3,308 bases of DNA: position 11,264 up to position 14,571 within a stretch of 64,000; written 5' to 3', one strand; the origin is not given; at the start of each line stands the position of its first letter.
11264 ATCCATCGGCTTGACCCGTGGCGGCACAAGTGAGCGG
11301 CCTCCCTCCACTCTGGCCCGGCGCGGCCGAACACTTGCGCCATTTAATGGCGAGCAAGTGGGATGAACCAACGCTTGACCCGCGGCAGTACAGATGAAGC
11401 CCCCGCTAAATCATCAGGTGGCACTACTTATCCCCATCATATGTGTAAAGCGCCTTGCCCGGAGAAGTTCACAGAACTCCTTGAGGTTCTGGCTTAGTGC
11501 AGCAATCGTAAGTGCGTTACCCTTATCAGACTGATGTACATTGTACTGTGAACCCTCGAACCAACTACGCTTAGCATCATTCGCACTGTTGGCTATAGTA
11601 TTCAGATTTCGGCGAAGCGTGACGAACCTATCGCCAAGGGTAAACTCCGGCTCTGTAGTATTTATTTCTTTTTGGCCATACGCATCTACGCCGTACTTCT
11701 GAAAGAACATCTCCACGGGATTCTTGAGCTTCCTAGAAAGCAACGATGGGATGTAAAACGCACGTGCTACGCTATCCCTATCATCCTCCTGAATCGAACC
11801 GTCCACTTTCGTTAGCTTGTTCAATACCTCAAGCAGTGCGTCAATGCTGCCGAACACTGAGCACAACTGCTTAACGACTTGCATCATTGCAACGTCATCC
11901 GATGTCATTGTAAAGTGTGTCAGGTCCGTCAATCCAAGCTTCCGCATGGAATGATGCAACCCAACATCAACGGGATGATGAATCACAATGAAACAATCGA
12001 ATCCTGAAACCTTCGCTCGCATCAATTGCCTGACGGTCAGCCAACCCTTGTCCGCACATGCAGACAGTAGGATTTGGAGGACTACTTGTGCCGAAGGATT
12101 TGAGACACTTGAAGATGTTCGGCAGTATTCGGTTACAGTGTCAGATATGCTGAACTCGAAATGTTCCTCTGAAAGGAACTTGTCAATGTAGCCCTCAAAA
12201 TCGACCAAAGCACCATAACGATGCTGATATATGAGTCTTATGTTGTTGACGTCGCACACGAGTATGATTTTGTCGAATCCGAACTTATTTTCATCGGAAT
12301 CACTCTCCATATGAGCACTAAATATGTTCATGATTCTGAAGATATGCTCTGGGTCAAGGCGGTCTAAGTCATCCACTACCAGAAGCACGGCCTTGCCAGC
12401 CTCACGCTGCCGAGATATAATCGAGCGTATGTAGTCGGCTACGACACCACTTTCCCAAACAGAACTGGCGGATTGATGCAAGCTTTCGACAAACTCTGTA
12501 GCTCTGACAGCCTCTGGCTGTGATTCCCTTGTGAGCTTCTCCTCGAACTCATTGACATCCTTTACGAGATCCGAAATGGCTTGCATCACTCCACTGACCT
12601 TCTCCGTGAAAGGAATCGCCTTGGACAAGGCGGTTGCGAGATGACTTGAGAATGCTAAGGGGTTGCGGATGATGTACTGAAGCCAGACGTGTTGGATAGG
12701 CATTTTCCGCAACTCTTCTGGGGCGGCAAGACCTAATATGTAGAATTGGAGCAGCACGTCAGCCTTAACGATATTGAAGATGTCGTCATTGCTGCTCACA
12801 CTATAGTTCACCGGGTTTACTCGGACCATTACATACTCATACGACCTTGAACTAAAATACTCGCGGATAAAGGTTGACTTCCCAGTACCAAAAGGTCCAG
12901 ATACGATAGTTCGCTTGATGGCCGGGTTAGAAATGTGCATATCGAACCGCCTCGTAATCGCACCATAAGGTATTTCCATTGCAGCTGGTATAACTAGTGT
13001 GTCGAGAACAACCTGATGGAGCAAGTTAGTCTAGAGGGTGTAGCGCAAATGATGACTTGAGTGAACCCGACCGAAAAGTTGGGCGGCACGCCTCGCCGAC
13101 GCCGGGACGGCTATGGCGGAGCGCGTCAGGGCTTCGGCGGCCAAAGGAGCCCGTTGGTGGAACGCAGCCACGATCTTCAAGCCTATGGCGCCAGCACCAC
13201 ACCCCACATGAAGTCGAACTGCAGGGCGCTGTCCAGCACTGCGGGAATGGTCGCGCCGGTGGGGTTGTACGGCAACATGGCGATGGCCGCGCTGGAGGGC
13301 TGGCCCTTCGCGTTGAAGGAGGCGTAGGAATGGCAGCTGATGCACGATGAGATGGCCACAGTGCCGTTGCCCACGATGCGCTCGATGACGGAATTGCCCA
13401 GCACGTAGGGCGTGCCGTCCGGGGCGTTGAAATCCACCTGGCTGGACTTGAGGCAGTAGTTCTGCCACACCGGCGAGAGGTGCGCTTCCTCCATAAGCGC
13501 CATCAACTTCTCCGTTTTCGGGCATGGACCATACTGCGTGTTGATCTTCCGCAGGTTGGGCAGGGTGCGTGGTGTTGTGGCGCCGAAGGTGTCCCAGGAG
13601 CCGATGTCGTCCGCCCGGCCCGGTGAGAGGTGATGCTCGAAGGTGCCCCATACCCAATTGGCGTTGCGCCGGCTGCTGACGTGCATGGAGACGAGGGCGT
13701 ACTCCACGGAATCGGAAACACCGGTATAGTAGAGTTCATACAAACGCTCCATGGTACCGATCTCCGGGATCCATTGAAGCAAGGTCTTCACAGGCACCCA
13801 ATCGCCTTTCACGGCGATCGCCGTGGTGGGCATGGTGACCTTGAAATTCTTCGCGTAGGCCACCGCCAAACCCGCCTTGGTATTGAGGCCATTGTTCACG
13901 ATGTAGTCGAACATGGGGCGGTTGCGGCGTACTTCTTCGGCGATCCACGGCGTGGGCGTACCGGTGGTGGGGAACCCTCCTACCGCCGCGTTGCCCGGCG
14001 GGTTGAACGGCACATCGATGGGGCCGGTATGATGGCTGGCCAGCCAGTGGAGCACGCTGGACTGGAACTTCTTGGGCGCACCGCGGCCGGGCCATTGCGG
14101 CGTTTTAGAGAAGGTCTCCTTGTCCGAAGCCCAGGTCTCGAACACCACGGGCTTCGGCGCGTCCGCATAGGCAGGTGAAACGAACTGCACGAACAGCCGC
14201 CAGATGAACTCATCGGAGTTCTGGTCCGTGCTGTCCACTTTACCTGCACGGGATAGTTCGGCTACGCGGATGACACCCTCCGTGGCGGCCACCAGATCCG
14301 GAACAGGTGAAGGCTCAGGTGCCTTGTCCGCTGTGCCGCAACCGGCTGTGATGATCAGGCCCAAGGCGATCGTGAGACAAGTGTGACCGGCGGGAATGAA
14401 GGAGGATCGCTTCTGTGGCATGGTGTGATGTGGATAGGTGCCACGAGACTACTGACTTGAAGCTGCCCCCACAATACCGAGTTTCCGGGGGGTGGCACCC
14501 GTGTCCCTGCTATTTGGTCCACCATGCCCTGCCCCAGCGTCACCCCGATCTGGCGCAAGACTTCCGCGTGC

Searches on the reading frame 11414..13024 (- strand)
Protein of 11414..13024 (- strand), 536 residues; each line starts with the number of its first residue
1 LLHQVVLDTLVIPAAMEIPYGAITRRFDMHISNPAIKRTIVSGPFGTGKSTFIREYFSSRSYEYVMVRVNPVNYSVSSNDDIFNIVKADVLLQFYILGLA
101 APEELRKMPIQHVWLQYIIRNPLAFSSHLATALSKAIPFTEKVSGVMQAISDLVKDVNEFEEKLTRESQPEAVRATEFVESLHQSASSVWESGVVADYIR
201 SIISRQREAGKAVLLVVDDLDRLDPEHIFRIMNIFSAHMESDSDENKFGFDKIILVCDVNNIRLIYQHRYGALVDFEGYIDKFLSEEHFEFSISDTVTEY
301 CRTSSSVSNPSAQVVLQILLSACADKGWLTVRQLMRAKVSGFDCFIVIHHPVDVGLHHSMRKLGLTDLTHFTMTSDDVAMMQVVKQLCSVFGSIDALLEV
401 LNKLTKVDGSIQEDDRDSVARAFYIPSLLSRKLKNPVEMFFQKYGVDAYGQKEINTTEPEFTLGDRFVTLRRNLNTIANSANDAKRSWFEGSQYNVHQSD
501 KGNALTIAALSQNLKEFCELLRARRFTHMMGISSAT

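Call 23: search_protein_families(library=pfam, proteins=[window:11414-13024:-], max_evalue=0.001)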
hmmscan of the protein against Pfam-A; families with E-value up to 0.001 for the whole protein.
window:11414-13024:- (536 aa): 5 families
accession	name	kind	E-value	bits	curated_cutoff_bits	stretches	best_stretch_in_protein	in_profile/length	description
PF07693.20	KAP_NTPase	-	4.8e-07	29.8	20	1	41-284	25-219/293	KAP family P-loop domain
PF13191.12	AAA_16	-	3.1e-06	28.2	32.6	1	39-226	27-147/167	AAA ATPase domain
PF13401.12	AAA_22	-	3.8e-05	24.4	27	0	39-73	8-45/130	AAA domain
PF20693.3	YobI-ATPase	-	8.6e-05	22.7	27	0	26-68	4-47/363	YobI-like P-loop NTPase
PF00004.35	AAA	-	0.00061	20.7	21.2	0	40-73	2-35/131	ATPase family associated with various cellular activities (AAA)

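Call 69: search_protein_families(library=padloc, proteins=[window:11414-13024:-], max_evalue=0.001)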
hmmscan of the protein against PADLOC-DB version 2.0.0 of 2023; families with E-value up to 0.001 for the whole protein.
window:11414-13024:- (536 aa): 3 families
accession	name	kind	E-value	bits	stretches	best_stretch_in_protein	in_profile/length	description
PDLC04956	PDC-S20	-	2.9e-07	28.2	1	209-309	178-268/450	-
PDLC04140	mad8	-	0.00041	18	0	27-223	18-203/314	mads_8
PDLC02361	PifA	-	0.00055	16.6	0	135-232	114-203/720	PifA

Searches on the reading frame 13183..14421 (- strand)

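Call 23: search_protein_families(library=pfam, proteins=[window:13183-14421:-], max_evalue=0.001)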
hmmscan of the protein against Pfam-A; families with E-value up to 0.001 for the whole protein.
window:13183-14421:- (412 aa): 0 families

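Call 69: search_protein_families(library=padloc, proteins=[window:13183-14421:-], max_evalue=0.001)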
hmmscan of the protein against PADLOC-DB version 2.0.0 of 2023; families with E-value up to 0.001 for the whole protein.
window:13183-14421:- (412 aa): 0 families

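Call 70: search_protein_families(library=phrogs, proteins=[window:13183-14421:-], max_evalue=0.001)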
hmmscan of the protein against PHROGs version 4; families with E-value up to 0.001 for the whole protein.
window:13183-14421:- (412 aa): 1 family
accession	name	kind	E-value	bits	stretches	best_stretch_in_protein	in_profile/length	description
phrog_19967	-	unknown function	6.1e-05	22.8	0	237-268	270-302/410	-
